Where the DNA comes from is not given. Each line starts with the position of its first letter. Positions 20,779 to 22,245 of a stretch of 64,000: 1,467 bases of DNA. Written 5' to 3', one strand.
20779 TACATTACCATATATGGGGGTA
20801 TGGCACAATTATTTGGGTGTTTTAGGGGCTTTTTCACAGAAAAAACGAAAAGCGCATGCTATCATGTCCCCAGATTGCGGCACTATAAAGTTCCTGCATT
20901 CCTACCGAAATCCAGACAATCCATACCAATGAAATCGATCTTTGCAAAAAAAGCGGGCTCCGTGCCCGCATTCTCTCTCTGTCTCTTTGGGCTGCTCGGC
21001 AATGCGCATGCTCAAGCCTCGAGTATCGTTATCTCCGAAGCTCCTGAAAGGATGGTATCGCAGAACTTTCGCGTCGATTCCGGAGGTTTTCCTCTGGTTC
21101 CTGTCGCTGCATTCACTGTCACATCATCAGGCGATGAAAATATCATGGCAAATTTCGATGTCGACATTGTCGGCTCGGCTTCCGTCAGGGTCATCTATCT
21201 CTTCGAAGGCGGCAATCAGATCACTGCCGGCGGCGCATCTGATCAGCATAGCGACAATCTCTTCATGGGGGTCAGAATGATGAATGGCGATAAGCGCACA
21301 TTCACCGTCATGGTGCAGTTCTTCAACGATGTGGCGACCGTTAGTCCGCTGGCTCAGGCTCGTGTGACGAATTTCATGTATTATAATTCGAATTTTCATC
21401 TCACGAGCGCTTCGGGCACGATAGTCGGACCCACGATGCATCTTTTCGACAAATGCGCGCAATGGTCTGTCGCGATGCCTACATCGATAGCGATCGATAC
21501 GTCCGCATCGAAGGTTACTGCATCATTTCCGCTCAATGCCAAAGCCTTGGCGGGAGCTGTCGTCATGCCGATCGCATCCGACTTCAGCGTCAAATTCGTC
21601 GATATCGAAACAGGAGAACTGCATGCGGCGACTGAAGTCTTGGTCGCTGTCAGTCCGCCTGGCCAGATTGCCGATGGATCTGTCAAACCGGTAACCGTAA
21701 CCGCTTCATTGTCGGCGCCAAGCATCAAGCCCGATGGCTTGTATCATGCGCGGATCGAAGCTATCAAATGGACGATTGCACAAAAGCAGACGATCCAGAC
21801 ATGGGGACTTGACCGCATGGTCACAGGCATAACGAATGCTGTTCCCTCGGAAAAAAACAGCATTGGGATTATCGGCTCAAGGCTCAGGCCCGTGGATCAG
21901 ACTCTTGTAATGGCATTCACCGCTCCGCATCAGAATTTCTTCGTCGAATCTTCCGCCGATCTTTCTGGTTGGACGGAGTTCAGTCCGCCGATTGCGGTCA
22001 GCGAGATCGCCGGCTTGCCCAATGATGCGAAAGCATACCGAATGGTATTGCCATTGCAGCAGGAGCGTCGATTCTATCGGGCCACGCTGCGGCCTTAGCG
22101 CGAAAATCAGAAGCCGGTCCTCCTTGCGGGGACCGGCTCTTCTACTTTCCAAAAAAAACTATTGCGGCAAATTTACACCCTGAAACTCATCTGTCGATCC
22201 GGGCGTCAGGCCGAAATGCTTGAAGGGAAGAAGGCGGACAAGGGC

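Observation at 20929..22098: Secreted hypothetical protein sharing a C-terminal DL(A/S)SGW...RF(Y/F)R module with the 49040 gene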

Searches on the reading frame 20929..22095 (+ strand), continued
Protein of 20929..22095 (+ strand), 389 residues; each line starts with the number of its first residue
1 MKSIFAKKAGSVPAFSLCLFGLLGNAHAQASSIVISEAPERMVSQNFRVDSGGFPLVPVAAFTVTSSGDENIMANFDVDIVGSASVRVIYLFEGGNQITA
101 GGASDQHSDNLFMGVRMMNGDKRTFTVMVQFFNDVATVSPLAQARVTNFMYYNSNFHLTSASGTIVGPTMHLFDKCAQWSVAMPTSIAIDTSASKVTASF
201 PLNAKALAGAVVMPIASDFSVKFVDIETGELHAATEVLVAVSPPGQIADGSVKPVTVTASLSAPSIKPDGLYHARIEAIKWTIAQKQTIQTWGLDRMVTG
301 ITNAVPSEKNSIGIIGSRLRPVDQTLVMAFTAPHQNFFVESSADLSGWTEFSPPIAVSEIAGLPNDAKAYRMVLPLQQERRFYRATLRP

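Call 64: find_encoding_contigs(protein=P0157, flank=10000, max_places=2)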
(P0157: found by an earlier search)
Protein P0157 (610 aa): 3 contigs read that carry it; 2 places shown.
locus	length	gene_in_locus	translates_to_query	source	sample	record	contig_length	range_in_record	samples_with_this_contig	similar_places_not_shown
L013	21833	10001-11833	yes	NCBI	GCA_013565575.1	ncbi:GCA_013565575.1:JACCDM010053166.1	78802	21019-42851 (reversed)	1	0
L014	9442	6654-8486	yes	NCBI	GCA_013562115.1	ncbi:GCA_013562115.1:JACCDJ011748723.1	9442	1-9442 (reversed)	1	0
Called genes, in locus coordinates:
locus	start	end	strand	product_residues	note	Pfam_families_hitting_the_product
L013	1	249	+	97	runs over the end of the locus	PF00276:Ribosomal_L23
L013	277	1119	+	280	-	PF00181:Ribosomal_L2_N, PF03947:Ribosomal_L2_C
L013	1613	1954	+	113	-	PF00203:Ribosomal_S19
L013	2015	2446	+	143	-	PF00237:Ribosomal_L22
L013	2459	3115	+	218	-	PF07650:KH_2, PF00189:Ribosomal_S3_C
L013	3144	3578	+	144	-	PF00252:Ribosomal_L16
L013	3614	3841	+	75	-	PF00831:Ribosomal_L29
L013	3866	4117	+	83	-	PF00366:Ribosomal_S17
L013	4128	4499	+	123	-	PF00238:Ribosomal_L14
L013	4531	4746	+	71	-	PF00467:KOW, PF17136:ribosomal_L24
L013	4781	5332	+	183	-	PF00281:Ribosomal_L5, PF00673:Ribosomal_L5_C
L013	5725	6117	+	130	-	PF00410:Ribosomal_S8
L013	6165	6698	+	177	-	PF00347:Ribosomal_L6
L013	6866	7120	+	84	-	PF00861:Ribosomal_L18p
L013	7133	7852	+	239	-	PF00333:Ribosomal_S5, PF03719:Ribosomal_S5_C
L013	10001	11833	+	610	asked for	-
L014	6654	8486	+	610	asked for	-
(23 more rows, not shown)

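Call 77: predict_structure(alignment_id=A9)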
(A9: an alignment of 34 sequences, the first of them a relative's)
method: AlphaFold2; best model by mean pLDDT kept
length: 389 residues; sequences in the alignment: 34
mean_pLDDT: 88.3   pTM: 0.75
mean pLDDT of the five models: 88.3, 87.7, 87.6, 87.0, 86.4
residues with pLDDT >= 90: 259; 70-90: 94; 50-70: 14; < 50: 22
segments of 3 or more residues with pLDDT < 50: 1-22
pLDDT, mean of each block of 10 residues (from residue 1): 33 40 65 93 93 83 97 97 93 97 89 96 97 91 97 97 96 96 91 91 97 98 91 98 98 98 87 95 97 93 64 84 89 88 93 86 80 88 89
secondary structure, 60 per line:
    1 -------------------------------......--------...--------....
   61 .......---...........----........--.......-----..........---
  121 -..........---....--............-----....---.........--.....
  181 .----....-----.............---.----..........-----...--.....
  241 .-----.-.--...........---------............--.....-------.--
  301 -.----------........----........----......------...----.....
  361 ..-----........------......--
elements in order: E32-37 E46-48 E57-67 E71-81 E86-93 E96-102 E108-117 E122-131 H135-138 E141-152 E158-161 E165-173 E176-181 E186-189 E195-207 E219-225 E231-233 E236-241 E252-262 E272-283 E286-290 E313-320 E325-332 E337-342 E349-351 E356-362 E368-375 E382-387

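Call 79: fold_search(model_id=the predicted structure, library=pdb)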
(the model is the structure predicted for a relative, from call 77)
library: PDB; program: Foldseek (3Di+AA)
matches with E <= 10: 1664; with E <= 0.001: 154
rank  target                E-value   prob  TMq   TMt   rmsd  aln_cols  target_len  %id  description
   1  9e8a_A                2.7e-06  1.00  0.26  0.13  16.4       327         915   12  Integrin aIIbb3 bent conformation from human platelet membrane crude preparation (released 2025-10-15)
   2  7nxd_A                2.9e-06  0.99  0.19  0.12  26.1       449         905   12  Cryo-EM structure of human integrin alpha5beta1 in the half-bent conformation (released 2021-08-25)
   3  4nen_A                2.3e-05  0.96  0.18  0.10  21.8       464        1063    9  An internal ligand-bound, metastable state of a leukocyte integrin, aXb2 (released 2014-01-15)
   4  4mmx_A                2.4e-05  1.00  0.24  0.12  17.1       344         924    5  Integrin AlphaVBeta3 ectodomain bound to the tenth domain of Fibronectin (released 2014-03-26)
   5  8t2v_A                2.6e-05  0.97  0.20  0.11  23.1       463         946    9  Cryo-EM Structures of Full-length Integrin alphaIIbbeta3 in Native Lipids (released 2023-07-26)
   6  5v6l_L                3.0e-05  0.99  0.14  0.21  14.5       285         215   13  Crystal Structure of Rabbit Anti-HIV-1 gp120 V3 Fab 10A37 in complex with V3 peptide JR-FL (released 2018-01-17)
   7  8xei_A                3.3e-05  0.94  0.19  0.11  22.9       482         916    9  Cryo-EM structure of integrin ITGAV/ITGB3 complex, conformation 1 (released 2024-12-18)
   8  3fcs_C                3.5e-05  0.96  0.19  0.11  22.4       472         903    8  Structure of complete ectodomain of integrin aIIBb3 (released 2009-01-20)
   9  6avu_A                3.7e-05  0.89  0.16  0.09  29.5       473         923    9  Human alpha-V beta-3 Integrin (open conformation) in complex with the therapeutic antibody LM609 (released 2017-11-01)
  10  8xen_A                3.9e-05  0.96  0.18  0.10  33.7       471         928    8  Cryo-EM structure of integrin ITGAV/ITGB3 complex, conformation 4 (released 2024-12-18)
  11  6avq_A                4.9e-05  0.94  0.19  0.10  23.5       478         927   10  The Therapeutic Antibody LM609 Selectively Inhibits Ligand Binding to Human alpha-V beta-3 Integrin via Steric Hindran (released 2017-11-01)
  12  4fj6_D                5.2e-05  1.00  0.26  0.20  16.0       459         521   11  Crystal structure of a glycoside hydrolase family 33, candidate sialidase (BDI_2946) from Parabacteroides distasonis A (released 2012-07-25)
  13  5es4_C                5.4e-05  0.98  0.21  0.12  22.2       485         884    8  RE-REFINEMENT OF INTEGRIN ALPHAXBETA2 ECTODOMAIN IN THE CLOSED/BENT CONFORMATION (released 2016-03-02)
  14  4fj6_B                6.9e-05  1.00  0.25  0.20  15.8       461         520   10  Crystal structure of a glycoside hydrolase family 33, candidate sialidase (BDI_2946) from Parabacteroides distasonis A (released 2012-07-25)
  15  7ptb                  7.6e-05  1.00  0.22  0.26  11.8       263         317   11  Crystal structure of the SPD-2 domain of human CEP192 (released 2022-04-06)
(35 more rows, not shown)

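Call 80: find_encoding_contigs(protein=P0018, flank=10000, max_places=1)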
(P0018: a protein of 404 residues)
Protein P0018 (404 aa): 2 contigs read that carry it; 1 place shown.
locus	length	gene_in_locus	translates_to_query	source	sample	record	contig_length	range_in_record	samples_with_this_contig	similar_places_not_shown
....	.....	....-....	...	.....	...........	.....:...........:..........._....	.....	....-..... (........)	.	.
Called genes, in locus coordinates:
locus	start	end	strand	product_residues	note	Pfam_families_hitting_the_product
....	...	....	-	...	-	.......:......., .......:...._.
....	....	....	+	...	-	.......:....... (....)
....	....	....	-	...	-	-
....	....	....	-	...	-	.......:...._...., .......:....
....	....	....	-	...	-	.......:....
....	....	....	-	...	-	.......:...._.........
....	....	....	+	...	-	-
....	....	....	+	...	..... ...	-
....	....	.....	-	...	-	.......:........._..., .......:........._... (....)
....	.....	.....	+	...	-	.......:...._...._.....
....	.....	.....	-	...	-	-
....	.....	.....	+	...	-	-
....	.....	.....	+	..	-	-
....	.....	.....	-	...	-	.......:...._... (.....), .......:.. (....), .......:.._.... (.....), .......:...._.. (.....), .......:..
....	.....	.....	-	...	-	-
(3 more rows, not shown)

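Call 81: find_encoding_contigs(protein=P0008, flank=10000, max_places=1)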
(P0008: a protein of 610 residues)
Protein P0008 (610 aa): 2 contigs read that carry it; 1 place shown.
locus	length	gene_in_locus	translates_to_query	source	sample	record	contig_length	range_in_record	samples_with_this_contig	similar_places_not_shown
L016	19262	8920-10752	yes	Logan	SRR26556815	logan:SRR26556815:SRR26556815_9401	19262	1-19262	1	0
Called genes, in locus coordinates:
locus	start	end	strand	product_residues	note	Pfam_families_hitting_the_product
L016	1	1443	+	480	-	?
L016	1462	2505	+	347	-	PF02779:Transket_pyr, PF02780:Transketolase_C, PF22613:Transketolase_C_1, PF17147:PFOR_II (weak)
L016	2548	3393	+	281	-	PF03332:PMM, PF08282:Hydrolase_3 (weak)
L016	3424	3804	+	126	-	PF01050:MannoseP_isomer, PF07883:Cupin_2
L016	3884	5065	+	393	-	PF04041:Glyco_hydro_130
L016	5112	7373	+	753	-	PF13439:Glyco_transf_4 (weak), PF00534:Glycos_transf_1, PF13692:Glyco_trans_1_4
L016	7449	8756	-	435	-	PF00294:PfkB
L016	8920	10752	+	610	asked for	-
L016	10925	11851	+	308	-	PF02581:TMP-TENI (faint), PF01116:F_bP_aldolase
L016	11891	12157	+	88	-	-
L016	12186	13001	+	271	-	PF07963:N_methyl (weak)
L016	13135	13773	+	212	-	PF01386:Ribosomal_L25p, PF14693:Ribosomal_TL5_C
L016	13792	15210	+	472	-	PF13406:SLT_2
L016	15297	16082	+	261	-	PF13489:Methyltransf_23, PF08241:Methyltransf_11, PF08242:Methyltransf_12, PF13649:Methyltransf_25, PF13847:Methyltransf_31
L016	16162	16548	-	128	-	-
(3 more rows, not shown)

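Call 92: find_related_loci(query=A8, collection=metagenome_contigs, flank=10000)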
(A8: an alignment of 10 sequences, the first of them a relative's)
Query A8 (574 aa) in metagenome_contigs; peptide patterns used: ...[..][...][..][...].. (x = any residue, [..] = any of these).
39 stretches matched a pattern; 19 encode a relative of the query (tblastn E <= 1e-3); 19 distinct loci.
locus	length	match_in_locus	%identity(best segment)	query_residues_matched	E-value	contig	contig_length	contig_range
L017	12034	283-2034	31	15-574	4e-72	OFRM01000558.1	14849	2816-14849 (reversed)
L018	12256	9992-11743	31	15-574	4e-72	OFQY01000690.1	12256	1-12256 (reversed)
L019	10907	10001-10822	42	42-313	5e-56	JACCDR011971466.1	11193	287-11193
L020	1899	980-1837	43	32-313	2e-57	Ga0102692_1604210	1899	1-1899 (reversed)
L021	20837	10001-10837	43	34-313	1e-55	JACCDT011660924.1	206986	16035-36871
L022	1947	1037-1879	43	32-313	4e-57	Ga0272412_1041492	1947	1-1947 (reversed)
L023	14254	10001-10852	41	32-313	1e-54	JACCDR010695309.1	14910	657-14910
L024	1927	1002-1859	42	32-313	1e-54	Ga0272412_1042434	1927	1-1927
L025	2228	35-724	39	89-313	2e-36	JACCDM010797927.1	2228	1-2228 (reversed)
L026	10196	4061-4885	35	30-306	2e-34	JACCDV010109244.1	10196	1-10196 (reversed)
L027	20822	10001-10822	41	42-313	5e-54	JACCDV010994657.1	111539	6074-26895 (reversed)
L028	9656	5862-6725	25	32-311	2e-14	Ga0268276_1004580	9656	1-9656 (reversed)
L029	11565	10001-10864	25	32-311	2e-14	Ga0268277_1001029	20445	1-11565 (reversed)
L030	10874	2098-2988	27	32-311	2e-14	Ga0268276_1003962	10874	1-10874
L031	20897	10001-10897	26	28-306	7e-14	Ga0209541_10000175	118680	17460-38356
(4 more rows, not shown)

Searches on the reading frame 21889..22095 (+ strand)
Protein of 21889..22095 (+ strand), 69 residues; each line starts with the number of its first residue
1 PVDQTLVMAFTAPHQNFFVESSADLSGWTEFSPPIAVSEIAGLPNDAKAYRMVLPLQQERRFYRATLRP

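Call 36: find_homologous_proteins(query=A6, max_evalue=10)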
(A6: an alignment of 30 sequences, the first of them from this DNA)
Query A6 (30 sequences) (69 aa, profile of the alignment): 1 proteins with E <= 10 among 89 candidates.
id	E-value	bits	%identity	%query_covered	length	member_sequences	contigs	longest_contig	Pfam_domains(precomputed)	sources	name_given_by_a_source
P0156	2.3e-1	29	26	78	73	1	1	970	-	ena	-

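Call 47: predict_structure(alignment_id=A6)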
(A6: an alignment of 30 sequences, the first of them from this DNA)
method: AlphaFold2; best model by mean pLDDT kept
length: 69 residues; sequences in the alignment: 30
mean_pLDDT: 90.1   pTM: 0.71
mean pLDDT of the five models: 90.1, 89.9, 89.8, 89.5, 89.2
residues with pLDDT >= 90: 48; 70-90: 17; 50-70: 4; < 50: 0
segments of 3 or more residues with pLDDT < 50: none
pLDDT, mean of each block of 10 residues (from residue 1): 80 93 96 86 96 88 92
secondary structure, 60 per line:
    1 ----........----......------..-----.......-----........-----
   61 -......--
elements in order: E5-12 E17-22 E36-42 E48-55 E62-67

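Call 50: fold_search(model_id=the predicted structure, library=pdb)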
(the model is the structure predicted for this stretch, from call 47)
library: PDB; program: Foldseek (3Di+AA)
matches with E <= 10: 1424; with E <= 0.001: 0
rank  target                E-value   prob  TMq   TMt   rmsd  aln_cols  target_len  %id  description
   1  8fo3_B                5.5e-02  0.87  0.44  0.18  10.7        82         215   13  Structure of full-length amyloidogenic immunoglobulin light chain H9 in complex with (E)-3-nitro-4-(2-(2-phenylpropyli (released 2023-05-24)
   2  4tnv_L                7.1e-02  0.21  0.28  0.14  13.5       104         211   10  C. elegans glutamate-gated chloride channel (GluCl) in complex with Fab in a non-conducting conformation (released 2014-08-13)
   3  8fo4_B                7.6e-02  0.84  0.43  0.18   9.2        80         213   14  Structure of full-length amyloidogenic immunoglobulin light chain H9 in complex with 6-methyl-2-(2-((1E,2E)-3-(2-nitro (released 2023-05-24)
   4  8fo3_J                8.1e-02  0.82  0.44  0.18  10.7        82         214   13  Structure of full-length amyloidogenic immunoglobulin light chain H9 in complex with (E)-3-nitro-4-(2-(2-phenylpropyli (released 2023-05-24)
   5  4llq_B                9.8e-02  0.80  0.45  0.34  10.6        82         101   15  Structure of redesigned IgG1 first constant and lambda domains (CH1:Clambda constant redesign 2 beta, CRD2b) at 1.42A (released 2014-01-29)
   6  1sjv                  1.1e-01  0.97  0.64  0.47   3.9        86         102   10  Three-Dimensional Structure of a Llama VHH Domain Swapping (released 2004-06-01)
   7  7d6i_C                1.1e-01  0.77  0.45  0.19  10.7        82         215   13  A neutralizing MAb targeting receptor-binding-domain of SARS-CoV-2 (released 2021-10-13)
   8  8fo3_H                1.2e-01  0.77  0.45  0.19  10.6        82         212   13  Structure of full-length amyloidogenic immunoglobulin light chain H9 in complex with (E)-3-nitro-4-(2-(2-phenylpropyli (released 2023-05-24)
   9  8fo3_F                1.2e-01  0.75  0.44  0.18  10.7        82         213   13  Structure of full-length amyloidogenic immunoglobulin light chain H9 in complex with (E)-3-nitro-4-(2-(2-phenylpropyli (released 2023-05-24)
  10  7sd5_L                1.2e-01  0.35  0.35  0.16  11.3        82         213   12  Crystallographic structure of neutralizing antibody 10-40 in complex with SARS-CoV-2 spike receptor binding domain (released 2022-04-27)
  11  6phf_D                1.3e-01  0.77  0.46  0.19  10.7        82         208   13  Pfs25 in complex with the human transmission blocking antibody 2587 (released 2019-10-02)
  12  8fo3_A                1.3e-01  0.72  0.43  0.18  10.8        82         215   13  Structure of full-length amyloidogenic immunoglobulin light chain H9 in complex with (E)-3-nitro-4-(2-(2-phenylpropyli (released 2023-05-24)
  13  3pv7_A                1.4e-01  0.90  0.53  0.22   6.3        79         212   13  Crystal structure of NKp30 ligand B7-H6 (released 2011-03-16)
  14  4k94_C                1.4e-01  0.85  0.54  0.23  10.6        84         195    8  Crystal structure of KIT D4D5 fragment in complex with anti-Kit antibody Fab19 (released 2013-10-16)
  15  5m76_A                1.4e-01  0.69  0.43  0.18  10.8        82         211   13  Crystal structure of cardiotoxic Bence-Jones light chain dimer H10 (released 2017-11-15)
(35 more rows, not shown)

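Call 59: search_solved_structures(query=A6, max_evalue=10, show_alignments=3)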
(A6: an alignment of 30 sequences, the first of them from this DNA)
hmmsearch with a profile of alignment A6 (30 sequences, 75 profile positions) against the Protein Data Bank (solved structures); distinct sequences matched with E-value up to 10: 34.
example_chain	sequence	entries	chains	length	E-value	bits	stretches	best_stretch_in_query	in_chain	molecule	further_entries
5a7v_B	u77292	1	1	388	0.02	17.9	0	18-31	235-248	PUTATIVE GLYCOSIDASE PH117-RELATED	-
5a7v_A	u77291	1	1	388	0.02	17.9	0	18-31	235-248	PUTATIVE GLYCOSIDASE PH117-RELATED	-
1st8_A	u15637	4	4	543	0.063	16.3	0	16-32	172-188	fructan 1-exohydrolase IIa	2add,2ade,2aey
2aez_A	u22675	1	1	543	0.064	16.3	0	16-32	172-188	fructan 1-exohydrolase IIa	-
3qc2_A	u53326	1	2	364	0.11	15.6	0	18-32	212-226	glycosyl hydrolase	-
3kf3_A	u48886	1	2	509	0.12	15.4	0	21-55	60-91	Invertase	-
3kf5_A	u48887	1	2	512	0.12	15.4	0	21-55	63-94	Invertase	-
3u14_A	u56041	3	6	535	0.13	15.3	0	21-55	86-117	Fructofuranosidase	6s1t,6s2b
3u75_A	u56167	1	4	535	0.14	15.2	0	21-55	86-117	Fructofuranosidase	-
3r67_A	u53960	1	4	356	0.17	15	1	17-31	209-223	putative Glycosidase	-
2exj_A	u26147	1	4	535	0.21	14.7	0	17-29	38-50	beta-D-xylosidase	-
2exk_A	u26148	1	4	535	0.21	14.7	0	17-29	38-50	beta-D-xylosidase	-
2exh_A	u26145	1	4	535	0.21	14.7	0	17-29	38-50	beta-D-xylosidase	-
2exi_A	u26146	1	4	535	0.21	14.7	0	17-29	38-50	beta-D-xylosidase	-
7vco_A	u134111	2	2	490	0.28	14.3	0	15-33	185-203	Sucrose-6-phosphate hydrolase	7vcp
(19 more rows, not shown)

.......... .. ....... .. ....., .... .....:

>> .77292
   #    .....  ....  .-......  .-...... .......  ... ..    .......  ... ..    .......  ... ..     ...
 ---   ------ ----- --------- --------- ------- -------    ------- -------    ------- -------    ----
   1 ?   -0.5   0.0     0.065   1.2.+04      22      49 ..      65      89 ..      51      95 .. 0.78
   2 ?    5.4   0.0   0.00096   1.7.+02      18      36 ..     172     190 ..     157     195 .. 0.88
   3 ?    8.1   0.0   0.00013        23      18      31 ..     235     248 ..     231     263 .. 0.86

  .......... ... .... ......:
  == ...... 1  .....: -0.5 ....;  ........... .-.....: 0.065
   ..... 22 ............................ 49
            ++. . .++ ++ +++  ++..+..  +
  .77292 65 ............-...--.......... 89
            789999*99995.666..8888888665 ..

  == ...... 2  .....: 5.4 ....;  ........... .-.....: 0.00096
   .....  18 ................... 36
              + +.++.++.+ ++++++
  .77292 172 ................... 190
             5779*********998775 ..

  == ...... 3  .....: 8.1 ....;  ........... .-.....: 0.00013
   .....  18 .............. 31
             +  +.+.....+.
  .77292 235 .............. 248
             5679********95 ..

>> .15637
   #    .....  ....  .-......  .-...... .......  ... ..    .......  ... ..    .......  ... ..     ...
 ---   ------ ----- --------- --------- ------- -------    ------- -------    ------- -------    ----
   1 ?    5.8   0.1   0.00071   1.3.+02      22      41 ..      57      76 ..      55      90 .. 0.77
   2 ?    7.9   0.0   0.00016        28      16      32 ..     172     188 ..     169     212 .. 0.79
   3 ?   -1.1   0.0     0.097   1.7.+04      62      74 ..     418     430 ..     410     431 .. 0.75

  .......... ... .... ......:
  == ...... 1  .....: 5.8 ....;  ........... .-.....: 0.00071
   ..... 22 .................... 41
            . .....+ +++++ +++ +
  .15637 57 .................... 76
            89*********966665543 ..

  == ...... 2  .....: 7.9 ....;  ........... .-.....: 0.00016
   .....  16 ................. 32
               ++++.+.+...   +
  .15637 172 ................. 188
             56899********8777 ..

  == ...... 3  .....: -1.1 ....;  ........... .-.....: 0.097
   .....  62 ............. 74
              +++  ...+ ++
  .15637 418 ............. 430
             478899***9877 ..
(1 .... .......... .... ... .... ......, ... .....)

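Call 60: search_protein_families(library=pfam, alignment_id=A6, max_evalue=10)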
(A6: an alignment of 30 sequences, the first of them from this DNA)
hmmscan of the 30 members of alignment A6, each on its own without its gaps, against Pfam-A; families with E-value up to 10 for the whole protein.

A. member 1, seq(69 aa): 0 families

B. families by the number of members that match (of 30 scanned): 5 families
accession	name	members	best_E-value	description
PF13163.11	DUF3999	6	0.00012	Protein of unknown function (DUF3999)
PF22636.2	FlK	1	0.011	Fluoroacetyl-CoA-specific thioesterase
PF22250.1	PFF1_C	1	0.05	Vacuolar membrane protease, C-terminal domain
PF21492.2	bL31_N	1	0.12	Ribosomal protein L31p, N-terminal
PF24834.1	PH_Rhabdo_glycop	1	0.24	Rhabdovirus glycoprotein G PH domain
